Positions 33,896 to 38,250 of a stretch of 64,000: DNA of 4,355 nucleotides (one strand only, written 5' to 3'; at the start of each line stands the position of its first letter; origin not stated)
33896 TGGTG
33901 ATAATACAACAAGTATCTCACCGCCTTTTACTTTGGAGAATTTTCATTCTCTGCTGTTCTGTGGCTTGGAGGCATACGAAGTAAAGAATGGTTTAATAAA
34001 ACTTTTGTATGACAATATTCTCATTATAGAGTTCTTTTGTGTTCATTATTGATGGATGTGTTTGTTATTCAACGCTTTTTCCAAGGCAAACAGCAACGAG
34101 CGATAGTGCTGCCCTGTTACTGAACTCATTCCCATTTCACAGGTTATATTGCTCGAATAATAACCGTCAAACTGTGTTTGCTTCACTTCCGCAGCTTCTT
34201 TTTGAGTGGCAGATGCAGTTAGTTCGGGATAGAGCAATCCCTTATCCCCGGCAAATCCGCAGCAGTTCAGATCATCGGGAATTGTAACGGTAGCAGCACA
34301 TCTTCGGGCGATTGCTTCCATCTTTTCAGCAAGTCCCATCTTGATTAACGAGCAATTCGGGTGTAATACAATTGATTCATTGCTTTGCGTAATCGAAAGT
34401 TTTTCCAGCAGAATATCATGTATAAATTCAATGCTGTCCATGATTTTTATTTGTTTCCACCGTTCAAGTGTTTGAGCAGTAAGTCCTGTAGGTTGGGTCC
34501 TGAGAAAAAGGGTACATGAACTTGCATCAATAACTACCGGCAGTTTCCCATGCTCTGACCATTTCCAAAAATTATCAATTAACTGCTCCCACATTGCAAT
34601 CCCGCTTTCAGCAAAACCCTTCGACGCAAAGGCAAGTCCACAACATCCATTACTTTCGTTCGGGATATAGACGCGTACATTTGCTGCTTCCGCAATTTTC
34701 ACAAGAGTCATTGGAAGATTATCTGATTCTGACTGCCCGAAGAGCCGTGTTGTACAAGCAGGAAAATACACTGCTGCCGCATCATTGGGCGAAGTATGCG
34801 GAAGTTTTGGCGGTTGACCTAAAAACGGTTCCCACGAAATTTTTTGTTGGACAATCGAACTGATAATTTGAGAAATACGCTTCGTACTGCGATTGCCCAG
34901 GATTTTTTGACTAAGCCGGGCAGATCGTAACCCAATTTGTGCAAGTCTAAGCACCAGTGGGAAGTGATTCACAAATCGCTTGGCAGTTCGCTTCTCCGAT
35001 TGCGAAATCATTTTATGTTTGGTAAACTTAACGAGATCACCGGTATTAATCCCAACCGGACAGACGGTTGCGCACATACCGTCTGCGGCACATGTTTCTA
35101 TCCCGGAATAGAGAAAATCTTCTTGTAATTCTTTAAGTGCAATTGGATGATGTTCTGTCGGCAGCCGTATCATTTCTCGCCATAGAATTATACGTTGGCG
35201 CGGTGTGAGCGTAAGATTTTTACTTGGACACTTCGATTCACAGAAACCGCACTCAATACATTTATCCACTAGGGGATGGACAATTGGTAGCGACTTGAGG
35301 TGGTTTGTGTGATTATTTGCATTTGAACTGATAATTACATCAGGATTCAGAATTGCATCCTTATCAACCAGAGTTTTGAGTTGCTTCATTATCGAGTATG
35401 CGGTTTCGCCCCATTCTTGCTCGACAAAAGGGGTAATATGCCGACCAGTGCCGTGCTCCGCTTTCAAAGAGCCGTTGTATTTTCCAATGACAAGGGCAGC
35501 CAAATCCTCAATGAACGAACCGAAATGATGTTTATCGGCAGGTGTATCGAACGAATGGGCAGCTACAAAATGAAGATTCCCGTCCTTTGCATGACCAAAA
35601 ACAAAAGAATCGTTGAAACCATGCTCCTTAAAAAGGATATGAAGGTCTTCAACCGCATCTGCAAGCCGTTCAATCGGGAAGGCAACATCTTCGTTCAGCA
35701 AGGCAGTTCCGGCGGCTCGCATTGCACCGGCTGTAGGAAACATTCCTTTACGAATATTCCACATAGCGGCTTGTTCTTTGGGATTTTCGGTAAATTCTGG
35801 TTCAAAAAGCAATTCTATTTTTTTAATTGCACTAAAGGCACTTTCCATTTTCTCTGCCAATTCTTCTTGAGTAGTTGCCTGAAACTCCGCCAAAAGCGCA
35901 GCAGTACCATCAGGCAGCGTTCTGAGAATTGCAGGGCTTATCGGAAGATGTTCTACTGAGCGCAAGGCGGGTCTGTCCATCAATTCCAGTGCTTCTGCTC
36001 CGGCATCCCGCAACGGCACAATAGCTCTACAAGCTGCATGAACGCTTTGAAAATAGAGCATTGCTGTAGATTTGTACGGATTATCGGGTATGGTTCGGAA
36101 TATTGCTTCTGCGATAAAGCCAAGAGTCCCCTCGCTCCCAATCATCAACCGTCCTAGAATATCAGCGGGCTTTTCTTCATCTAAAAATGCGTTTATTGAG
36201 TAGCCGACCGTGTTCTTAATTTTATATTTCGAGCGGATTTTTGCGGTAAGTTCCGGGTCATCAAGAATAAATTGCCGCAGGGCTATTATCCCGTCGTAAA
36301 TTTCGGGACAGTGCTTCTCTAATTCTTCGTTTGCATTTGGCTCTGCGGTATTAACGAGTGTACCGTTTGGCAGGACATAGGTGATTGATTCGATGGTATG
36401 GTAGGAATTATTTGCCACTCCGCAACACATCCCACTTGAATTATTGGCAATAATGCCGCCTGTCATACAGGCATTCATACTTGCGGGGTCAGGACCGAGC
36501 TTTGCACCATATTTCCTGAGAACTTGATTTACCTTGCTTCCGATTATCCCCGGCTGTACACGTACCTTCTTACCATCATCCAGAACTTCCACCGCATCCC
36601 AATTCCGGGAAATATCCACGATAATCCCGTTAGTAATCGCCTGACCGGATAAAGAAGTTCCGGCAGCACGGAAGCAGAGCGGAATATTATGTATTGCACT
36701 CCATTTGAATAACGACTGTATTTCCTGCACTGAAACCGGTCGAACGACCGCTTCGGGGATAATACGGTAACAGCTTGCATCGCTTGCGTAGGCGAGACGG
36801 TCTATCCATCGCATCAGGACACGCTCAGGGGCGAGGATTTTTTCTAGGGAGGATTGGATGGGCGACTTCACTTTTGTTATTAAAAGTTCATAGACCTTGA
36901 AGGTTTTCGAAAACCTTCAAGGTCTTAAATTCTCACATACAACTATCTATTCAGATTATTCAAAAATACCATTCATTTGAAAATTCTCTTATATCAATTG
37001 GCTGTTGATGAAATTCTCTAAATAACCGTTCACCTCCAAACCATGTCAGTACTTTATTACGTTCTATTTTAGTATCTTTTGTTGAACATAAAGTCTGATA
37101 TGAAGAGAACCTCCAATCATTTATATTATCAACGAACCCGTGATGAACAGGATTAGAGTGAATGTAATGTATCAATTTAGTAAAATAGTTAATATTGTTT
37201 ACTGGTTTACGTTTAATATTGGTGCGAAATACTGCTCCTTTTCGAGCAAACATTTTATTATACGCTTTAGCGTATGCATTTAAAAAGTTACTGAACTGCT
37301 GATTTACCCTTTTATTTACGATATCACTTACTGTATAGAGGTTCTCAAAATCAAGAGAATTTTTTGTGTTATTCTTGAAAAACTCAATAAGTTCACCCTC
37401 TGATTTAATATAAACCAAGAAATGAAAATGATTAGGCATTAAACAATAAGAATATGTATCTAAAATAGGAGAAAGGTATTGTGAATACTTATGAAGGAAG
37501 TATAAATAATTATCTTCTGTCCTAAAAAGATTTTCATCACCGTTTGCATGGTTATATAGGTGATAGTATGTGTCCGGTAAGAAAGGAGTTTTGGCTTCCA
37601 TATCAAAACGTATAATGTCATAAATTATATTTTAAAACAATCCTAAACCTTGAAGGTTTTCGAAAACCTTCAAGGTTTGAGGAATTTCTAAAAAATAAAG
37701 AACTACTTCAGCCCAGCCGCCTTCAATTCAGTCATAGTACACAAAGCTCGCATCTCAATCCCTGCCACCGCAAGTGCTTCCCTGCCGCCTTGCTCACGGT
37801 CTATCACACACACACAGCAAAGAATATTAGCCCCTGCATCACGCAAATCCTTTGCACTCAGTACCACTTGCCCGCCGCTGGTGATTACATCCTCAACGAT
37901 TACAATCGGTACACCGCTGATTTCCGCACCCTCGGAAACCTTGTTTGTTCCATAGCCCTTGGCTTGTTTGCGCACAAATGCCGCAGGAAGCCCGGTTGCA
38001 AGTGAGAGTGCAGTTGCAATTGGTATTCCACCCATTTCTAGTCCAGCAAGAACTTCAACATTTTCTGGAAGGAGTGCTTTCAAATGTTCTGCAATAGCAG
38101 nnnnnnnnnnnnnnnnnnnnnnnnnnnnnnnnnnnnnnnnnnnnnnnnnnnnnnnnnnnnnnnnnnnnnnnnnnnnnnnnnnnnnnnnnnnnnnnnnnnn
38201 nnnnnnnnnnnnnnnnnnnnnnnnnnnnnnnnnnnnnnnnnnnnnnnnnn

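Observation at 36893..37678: Y1/HUH transposase gene bracketed by two copies of a perfect 30-bp palindrome (REPtron-like)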

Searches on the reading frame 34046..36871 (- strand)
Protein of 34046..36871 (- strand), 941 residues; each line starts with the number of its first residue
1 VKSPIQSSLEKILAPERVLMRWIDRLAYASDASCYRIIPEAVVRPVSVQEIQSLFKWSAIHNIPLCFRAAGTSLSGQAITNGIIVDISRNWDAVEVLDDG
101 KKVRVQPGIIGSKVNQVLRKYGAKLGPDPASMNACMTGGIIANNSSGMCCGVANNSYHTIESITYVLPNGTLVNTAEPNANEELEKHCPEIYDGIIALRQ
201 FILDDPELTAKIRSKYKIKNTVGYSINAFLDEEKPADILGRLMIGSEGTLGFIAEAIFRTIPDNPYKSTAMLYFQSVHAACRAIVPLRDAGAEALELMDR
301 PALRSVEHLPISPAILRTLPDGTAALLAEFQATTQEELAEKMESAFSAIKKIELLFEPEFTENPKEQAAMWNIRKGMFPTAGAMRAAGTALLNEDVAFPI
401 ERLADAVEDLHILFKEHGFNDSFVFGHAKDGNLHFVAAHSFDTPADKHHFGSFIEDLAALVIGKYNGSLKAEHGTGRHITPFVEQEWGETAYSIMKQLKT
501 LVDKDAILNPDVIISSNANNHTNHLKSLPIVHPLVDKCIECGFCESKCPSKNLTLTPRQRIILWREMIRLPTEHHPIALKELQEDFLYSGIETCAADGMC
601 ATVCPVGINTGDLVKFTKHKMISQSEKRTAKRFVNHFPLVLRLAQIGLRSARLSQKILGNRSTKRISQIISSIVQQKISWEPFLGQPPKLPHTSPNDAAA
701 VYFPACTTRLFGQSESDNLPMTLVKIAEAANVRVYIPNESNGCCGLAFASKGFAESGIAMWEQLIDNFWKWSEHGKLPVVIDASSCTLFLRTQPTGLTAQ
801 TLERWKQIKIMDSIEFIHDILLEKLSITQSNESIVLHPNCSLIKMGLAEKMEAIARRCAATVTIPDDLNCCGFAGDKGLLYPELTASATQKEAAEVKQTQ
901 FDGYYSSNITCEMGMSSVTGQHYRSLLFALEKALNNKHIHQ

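Call 4: search_protein_families(library=pfam, proteins=[window:34046-36871:-])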
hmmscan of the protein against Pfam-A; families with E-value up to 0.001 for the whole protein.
window:34046-36871:- (941 aa): 9 families
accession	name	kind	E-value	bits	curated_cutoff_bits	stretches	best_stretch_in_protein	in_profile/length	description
PF02913.24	FAD-oxidase_C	-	1.4e-47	162.9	21.2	1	266-511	4-246/248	FAD linked oxidases, C-terminal domain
PF01565.28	FAD_binding_4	-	5.6e-33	114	26.4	1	39-175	1-138/139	FAD binding domain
PF02754.22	CCG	-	2e-13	50.6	20.6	1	701-791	2-85/85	Cysteine-rich domain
PF13183.11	Fer4_8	-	2.1e-10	41.4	27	1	535-608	2-68/68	4Fe-4S dicluster domain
PF12838.12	Fer4_7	-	1e-08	35.9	27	1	537-608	1-52/52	4Fe-4S dicluster domain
PF13534.11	Fer4_17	-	6.7e-07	30.2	22.2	1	537-609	1-61/61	4Fe-4S dicluster domain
PF13484.11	Fer4_16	-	5.5e-05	24.3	30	1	537-606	1-65/66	4Fe-4S double cluster binding domain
PF00037.32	Fer4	-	0.00012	22.2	21.1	0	536-550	6-20/24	4Fe-4S binding domain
PF13187.11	Fer4_9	-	0.00031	21.1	27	0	537-607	1-50/52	4Fe-4S dicluster domain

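Call 54: search_protein_families(library=ncbifam, proteins=[window:34046-36871:-], max_evalue=0.001)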
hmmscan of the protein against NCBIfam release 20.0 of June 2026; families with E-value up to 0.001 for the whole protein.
window:34046-36871:- (941 aa): 25 families
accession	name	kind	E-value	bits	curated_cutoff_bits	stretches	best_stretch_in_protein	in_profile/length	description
NF049975.1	2HglutDHaseYdiJ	equivalog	1.1e-54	185.6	1350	1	22-520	35-546/1018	D-2-hydroxyglutarate dehydrogenase YdiJ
TIGR00387.1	glcD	equivalog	1.9e-52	178.5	567.9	2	239-510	149-411/413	glycolate oxidase subunit GlcD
NF008408.0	PRK11230.1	equivalog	4e-36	124.5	897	2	24-158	40-177/499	glycolate oxidase subunit GlcD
NF008369.0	PRK11168.1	equivalog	4.5e-26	91.7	278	1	535-935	10-400/401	anaerobic glycerol-3-phosphate dehydrogenase subunit C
NF008434.0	PRK11274.1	equivalog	6.1e-25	88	333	1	532-932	19-405/409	glycolate oxidase subunit GlcF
NF045670.1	quin_L_LdhH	equivalog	3.4e-20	71.9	800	1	592-913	354-683/706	L-lactate dehydrogenase (quinone) large subunit LdhH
TIGR03379.1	glycerol3P_GlpC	equivalog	8.8e-14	51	279.9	1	536-911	5-373/397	anaerobic glycerol-3-phosphate dehydrogenase subunit GlpC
NF004898.0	PRK06259.1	equivalog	2.2e-11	43.1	385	1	520-913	119-461/488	fumarate reductase (CoM/CoB) subunit TfrB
NF045663.1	diclust_near_Sec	equivalog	2.4e-07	29.3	530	1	591-898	352-605/759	pyridine nucleotide-disulfide oxidoreductase/dicluster-binding protein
TIGR01678.1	FAD_lactone_ox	subfamily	1.2e-05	24.4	396.8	1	30-179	6-153/438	sugar 1,4-lactone oxidase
NF058577.1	FdxA_fam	equivalog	2.4e-05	24.4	65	0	534-552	5-23/52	4Fe-4S ferredoxin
NF004536.0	PRK05888.1-1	equivalog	2.8e-05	23.5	212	0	536-560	97-121/180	NADH-quinone oxidoreductase subunit NuoI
NF041837.1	rnfC_Methano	equivalog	4.7e-05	22.4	650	0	535-554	396-415/438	Rnf electron transport complex subunit RnfC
NF004616.0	PRK05950.1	subfamily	5.1e-05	22.5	228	1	536-624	147-236/238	succinate dehydrogenase iron-sulfur subunit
NF040864.1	HgcB_ferredoxin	equivalog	7.9e-05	22.4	99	0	536-556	44-64/93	mercury methylation ferredoxin HgcB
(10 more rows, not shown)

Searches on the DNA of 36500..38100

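Call 47: search_rna_families(source=window, start=36500, end=38100, threshold=evalue, max_evalue=1)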
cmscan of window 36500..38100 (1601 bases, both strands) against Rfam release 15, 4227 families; matches with E-value up to 1: 3.
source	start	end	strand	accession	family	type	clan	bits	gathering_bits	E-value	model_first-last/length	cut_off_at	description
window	37630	37703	-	RF02386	sau-19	Gene; sRNA;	-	30.6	80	0.0029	1-75/75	no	Staphylococcus sRNA sau-19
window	37597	37691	-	RF01607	ceN100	Gene; snRNA; snoRNA; HACA-box;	-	25.8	80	0.033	1-132/132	no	C. elegans snoRNA ceN100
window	37633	37692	-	RF04079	MIR161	Gene; miRNA;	-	18.9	90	0.78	1-136/136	no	MIR161 microRNA precursor family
